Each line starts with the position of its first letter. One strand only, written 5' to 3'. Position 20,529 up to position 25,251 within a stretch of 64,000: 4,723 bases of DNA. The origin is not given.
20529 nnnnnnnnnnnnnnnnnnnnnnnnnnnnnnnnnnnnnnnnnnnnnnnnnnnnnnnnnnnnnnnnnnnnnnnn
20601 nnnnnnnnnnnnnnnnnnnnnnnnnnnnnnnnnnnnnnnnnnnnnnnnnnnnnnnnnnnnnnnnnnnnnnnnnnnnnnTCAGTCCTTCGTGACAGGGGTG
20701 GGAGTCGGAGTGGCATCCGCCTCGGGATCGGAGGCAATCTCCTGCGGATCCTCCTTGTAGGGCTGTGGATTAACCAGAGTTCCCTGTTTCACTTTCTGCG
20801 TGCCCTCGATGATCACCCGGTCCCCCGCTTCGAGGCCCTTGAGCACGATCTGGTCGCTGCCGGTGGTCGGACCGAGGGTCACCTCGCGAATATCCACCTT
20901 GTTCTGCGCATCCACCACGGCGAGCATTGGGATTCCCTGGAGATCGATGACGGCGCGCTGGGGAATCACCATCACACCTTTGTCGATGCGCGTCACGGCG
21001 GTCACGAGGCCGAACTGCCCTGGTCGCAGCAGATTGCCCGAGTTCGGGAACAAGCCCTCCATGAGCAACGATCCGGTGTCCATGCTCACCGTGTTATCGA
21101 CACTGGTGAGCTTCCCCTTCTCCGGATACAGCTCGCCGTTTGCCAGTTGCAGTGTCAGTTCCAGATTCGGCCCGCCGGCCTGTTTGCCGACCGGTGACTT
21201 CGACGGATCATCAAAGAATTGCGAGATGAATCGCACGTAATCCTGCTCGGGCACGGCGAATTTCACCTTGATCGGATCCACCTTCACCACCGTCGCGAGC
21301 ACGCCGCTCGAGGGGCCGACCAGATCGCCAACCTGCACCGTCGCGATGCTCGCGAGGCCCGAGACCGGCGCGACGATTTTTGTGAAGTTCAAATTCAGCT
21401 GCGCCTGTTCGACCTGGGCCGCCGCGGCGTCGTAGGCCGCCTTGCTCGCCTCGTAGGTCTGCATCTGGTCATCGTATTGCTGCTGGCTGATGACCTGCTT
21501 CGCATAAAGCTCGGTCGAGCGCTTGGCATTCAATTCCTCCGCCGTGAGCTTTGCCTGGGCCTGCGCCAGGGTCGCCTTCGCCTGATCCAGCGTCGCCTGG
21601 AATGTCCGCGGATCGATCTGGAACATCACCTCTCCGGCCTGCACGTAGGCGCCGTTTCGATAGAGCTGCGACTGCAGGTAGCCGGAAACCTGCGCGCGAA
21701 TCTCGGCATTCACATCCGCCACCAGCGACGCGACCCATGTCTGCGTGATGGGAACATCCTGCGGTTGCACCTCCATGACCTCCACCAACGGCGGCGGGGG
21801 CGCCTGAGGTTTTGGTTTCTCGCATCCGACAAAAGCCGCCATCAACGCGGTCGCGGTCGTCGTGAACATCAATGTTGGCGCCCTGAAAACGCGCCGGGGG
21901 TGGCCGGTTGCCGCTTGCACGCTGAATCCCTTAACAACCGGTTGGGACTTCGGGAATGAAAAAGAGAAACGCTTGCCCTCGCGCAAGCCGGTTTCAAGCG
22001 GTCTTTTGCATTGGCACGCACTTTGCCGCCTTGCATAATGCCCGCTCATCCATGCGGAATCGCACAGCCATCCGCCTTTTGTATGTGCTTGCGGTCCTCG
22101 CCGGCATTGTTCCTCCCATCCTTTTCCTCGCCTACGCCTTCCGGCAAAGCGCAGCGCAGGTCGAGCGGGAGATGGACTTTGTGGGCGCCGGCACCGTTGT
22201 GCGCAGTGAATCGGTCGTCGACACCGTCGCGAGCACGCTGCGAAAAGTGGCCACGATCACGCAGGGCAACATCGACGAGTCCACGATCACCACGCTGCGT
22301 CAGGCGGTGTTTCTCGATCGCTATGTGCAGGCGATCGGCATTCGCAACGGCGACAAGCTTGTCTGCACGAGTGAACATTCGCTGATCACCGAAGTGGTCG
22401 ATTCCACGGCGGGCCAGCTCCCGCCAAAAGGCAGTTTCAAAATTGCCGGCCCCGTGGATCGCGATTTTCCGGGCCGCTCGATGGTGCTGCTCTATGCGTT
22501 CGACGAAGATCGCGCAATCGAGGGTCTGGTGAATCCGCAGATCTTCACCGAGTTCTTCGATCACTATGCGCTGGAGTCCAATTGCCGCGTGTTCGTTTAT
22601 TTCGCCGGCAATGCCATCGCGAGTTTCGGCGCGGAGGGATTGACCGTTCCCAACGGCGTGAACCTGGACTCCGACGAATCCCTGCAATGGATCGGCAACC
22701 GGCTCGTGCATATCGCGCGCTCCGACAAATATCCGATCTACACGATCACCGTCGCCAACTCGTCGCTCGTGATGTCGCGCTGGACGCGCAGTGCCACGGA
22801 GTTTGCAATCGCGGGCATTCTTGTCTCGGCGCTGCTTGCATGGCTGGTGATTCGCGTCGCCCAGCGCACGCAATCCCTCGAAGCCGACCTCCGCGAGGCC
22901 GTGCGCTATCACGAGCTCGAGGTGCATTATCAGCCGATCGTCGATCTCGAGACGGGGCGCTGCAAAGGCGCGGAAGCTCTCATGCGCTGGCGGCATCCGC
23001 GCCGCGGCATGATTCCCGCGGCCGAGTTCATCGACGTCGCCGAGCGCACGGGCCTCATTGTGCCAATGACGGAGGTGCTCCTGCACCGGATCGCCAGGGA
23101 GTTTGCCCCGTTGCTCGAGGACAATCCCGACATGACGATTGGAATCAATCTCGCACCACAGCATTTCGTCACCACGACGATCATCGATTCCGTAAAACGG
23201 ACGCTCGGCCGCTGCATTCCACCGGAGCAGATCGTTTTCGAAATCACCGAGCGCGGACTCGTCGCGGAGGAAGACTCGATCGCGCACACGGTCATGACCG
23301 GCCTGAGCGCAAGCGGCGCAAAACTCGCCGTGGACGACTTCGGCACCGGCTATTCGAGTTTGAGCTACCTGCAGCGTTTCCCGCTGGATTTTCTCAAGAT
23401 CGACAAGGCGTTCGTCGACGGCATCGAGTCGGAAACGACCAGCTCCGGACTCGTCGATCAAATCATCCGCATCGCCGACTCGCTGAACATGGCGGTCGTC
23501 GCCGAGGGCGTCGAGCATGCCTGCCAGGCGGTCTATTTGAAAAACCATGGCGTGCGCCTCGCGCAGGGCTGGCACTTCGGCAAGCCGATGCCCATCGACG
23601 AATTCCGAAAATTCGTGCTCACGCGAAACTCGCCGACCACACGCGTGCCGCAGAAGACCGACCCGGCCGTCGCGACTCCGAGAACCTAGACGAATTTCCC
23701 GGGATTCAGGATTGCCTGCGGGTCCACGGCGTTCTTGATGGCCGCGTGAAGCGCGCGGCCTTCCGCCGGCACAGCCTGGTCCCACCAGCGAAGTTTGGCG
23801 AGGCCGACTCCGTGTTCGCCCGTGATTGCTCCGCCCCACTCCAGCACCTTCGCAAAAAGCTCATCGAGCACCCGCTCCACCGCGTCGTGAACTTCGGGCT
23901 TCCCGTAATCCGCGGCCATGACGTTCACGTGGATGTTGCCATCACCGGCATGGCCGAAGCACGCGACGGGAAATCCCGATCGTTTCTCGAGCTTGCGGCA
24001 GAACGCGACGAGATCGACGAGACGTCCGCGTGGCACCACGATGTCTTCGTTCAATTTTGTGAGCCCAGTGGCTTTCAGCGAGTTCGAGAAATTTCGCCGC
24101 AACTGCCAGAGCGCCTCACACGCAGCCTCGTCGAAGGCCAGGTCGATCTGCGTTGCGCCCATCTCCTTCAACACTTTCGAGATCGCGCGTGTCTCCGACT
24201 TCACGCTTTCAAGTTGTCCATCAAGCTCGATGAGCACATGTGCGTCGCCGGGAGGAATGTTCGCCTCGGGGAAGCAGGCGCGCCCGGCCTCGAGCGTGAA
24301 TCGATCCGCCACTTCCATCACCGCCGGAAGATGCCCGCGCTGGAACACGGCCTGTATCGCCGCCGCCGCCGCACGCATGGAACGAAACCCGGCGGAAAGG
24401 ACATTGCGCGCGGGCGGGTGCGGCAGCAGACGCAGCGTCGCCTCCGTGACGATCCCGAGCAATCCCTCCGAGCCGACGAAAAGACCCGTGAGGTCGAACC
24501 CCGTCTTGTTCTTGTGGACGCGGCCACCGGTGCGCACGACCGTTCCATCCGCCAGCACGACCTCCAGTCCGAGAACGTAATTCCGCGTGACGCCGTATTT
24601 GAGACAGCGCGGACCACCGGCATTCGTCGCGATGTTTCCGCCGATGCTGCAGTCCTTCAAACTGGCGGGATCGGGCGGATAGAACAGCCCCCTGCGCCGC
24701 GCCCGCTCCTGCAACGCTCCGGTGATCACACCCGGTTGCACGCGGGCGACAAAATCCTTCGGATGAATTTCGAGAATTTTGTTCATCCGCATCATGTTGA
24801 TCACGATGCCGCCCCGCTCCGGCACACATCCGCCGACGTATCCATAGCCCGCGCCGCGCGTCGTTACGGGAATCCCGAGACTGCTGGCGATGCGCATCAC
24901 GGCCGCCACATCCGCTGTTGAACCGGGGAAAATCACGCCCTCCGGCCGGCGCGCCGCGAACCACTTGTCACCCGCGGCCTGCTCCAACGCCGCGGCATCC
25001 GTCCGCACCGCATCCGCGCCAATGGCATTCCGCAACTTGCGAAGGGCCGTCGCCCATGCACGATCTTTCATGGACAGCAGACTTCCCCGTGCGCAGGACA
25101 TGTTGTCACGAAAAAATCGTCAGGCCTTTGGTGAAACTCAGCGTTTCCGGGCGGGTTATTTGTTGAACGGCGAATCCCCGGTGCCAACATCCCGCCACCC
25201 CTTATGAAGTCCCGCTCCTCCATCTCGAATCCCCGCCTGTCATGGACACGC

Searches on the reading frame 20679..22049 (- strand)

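Call 92: search_protein_families(library=pfam, proteins=[window:20679-22049:-], max_evalue=0.0001)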
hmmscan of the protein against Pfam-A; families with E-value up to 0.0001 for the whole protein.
window:20679-22049:- (456 aa): 2 families
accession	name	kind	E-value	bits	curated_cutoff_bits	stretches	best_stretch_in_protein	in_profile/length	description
PF13437.12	HlyD_3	-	3.6e-08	34.5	22.2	0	117-163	2-49/106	HlyD family secretion protein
PF16576.10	HlyD_D23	-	4.8e-08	33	30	0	114-146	108-140/214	Barrel-sandwich domain of CusB or HlyD membrane-fusion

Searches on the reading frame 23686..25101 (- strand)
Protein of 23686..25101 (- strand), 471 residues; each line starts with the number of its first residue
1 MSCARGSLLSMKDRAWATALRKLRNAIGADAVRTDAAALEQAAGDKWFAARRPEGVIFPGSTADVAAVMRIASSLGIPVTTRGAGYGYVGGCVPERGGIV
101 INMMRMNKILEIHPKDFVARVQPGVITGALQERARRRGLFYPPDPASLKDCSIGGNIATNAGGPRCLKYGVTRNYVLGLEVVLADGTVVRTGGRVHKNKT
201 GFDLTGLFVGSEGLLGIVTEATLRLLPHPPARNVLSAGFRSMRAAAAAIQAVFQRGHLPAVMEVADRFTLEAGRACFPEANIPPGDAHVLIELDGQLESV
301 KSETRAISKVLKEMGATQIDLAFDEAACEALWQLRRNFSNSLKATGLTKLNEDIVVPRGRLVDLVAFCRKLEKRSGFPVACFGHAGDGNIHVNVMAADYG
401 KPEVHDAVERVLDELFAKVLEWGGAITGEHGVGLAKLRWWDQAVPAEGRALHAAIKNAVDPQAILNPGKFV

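Call 92: search_protein_families(library=pfam, proteins=[window:23686-25101:-], max_evalue=0.0001)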
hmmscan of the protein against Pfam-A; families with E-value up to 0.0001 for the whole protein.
window:23686-25101:- (471 aa): 2 families
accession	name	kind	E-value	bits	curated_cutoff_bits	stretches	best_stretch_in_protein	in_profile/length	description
PF02913.24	FAD-oxidase_C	-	3e-54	184.8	21.2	1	229-469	2-247/248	FAD linked oxidases, C-terminal domain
PF01565.28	FAD_binding_4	-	7.3e-47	159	26.4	1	53-192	1-139/139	FAD binding domain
